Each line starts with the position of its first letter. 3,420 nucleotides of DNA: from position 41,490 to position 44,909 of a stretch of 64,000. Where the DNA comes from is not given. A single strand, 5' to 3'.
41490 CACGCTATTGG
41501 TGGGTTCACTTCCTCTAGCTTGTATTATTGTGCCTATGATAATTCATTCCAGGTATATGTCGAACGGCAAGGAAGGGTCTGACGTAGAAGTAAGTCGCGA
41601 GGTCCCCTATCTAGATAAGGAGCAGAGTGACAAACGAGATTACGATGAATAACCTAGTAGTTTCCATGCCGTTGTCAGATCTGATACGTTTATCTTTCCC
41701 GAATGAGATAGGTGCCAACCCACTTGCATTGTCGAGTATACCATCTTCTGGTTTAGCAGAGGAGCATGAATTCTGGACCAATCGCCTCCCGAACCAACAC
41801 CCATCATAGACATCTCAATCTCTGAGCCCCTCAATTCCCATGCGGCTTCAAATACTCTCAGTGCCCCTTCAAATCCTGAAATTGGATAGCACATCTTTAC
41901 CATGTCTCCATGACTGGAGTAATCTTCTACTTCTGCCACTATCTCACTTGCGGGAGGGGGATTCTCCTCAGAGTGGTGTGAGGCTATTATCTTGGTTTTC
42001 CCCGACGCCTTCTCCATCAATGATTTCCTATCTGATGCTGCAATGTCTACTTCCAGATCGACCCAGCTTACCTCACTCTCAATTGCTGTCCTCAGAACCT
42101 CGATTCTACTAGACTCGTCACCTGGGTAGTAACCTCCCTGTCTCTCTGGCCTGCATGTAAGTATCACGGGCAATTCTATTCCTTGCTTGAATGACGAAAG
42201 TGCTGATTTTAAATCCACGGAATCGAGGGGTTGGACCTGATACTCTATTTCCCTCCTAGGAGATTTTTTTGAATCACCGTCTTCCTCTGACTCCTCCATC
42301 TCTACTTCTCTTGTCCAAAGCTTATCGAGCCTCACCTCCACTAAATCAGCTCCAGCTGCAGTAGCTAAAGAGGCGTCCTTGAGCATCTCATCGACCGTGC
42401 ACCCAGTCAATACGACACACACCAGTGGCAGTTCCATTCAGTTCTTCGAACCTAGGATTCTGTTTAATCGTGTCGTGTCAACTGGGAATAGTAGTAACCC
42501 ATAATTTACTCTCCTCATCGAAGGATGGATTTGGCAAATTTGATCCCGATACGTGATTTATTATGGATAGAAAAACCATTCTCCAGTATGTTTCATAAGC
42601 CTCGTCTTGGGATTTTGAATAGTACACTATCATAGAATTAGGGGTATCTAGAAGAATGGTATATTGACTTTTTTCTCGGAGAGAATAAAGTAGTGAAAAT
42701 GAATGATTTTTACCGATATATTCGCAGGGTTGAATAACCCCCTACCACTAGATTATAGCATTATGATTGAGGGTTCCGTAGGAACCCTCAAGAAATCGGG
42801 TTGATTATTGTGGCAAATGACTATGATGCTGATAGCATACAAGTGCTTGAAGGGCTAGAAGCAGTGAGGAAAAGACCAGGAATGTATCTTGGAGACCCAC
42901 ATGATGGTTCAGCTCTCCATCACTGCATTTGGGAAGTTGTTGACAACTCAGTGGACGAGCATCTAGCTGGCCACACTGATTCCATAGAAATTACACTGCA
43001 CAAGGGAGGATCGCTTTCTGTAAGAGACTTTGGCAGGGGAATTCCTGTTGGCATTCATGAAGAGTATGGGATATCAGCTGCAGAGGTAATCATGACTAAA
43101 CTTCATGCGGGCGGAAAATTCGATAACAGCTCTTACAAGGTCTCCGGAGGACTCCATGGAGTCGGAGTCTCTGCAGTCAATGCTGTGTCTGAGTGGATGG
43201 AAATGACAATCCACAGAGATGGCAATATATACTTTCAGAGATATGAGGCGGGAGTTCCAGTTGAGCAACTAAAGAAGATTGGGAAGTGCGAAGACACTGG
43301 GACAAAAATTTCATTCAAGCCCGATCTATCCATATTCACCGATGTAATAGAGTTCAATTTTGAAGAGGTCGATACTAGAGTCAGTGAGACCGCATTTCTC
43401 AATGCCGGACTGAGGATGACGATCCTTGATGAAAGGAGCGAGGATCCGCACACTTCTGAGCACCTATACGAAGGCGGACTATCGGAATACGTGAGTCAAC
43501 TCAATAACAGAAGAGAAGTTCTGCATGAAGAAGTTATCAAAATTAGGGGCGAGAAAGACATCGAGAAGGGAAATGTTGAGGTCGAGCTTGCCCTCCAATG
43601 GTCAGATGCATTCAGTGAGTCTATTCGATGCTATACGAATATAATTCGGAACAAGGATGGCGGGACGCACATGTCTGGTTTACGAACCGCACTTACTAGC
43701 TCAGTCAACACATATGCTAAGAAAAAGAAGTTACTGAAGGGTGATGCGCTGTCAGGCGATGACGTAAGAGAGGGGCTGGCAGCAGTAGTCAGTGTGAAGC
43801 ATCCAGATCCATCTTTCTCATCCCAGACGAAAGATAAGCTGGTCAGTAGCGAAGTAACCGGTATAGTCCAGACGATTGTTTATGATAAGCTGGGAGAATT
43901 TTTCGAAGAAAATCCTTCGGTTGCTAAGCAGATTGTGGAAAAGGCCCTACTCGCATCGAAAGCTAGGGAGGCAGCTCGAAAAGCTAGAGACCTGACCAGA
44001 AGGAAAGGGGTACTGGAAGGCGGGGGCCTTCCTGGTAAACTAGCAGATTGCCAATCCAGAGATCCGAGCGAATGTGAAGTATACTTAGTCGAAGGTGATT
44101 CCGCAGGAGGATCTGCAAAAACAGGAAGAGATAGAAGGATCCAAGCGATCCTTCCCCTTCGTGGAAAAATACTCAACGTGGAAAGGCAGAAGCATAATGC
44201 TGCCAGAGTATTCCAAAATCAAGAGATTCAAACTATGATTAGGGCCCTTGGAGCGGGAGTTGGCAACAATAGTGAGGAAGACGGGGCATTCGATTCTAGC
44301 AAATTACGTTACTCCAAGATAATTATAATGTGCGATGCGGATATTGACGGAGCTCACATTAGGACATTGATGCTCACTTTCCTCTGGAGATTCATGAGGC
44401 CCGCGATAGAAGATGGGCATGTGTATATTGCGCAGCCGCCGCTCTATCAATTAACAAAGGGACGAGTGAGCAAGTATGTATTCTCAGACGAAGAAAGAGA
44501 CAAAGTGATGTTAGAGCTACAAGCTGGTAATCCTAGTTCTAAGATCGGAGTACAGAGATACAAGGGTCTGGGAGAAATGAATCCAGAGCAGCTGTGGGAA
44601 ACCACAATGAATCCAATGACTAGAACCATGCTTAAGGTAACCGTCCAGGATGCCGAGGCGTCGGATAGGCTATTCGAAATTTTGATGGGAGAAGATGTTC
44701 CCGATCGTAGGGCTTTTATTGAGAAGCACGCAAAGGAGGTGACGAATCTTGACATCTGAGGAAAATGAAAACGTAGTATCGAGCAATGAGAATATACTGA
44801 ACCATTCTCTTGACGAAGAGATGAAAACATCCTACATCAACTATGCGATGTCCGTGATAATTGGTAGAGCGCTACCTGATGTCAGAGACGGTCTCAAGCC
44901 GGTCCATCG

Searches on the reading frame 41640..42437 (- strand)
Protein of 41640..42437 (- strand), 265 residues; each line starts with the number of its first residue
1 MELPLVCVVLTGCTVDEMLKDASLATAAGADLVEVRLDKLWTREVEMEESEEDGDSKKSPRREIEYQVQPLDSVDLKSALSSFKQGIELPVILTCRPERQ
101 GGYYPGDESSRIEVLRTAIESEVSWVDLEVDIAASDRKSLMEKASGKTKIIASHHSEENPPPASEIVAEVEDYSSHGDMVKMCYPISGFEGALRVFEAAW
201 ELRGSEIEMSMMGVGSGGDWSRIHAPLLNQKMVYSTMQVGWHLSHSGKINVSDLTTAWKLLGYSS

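Call 37: search_protein_families(library=ncbifam, proteins=[window:41640-42437:-], max_evalue=1e-8)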
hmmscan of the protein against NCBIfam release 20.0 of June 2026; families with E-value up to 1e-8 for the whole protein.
window:41640-42437:- (265 aa): 2 families
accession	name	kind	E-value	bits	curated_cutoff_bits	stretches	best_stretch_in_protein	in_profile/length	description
TIGR01093.1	aroD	equivalog_domain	6.4e-28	98.4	139.3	1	6-238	2-212/229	type I 3-dehydroquinate dehydratase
NF002683.0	PRK02412.2-2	equivalog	9.2e-09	35.1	329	0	90-261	48-211/215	3-dehydroquinate dehydratase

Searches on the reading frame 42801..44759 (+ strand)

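Call 73: search_protein_families(library=pfam, proteins=[window:42801-44759:+], max_evalue=0.00001)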
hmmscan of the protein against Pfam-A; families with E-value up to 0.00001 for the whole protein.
window:42801-44759:+ (652 aa): 4 families
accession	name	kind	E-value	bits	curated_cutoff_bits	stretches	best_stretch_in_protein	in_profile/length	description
PF00204.31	DNA_gyraseB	-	2.3e-59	200.2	27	1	226-397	1-172/173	DNA gyrase B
PF00986.26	DNA_gyraseB_C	-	7.2e-30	103.4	29.8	1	580-641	2-63/63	DNA gyrase B subunit, carboxyl terminus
PF01751.28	Toprim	-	2.7e-16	60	23.1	1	426-545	1-95/96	Toprim domain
PF02518.31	HATPase_c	-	9.2e-16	58.7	26.4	1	35-176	2-109/111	Histidine kinase-, DNA gyrase B-, and HSP90-like ATPase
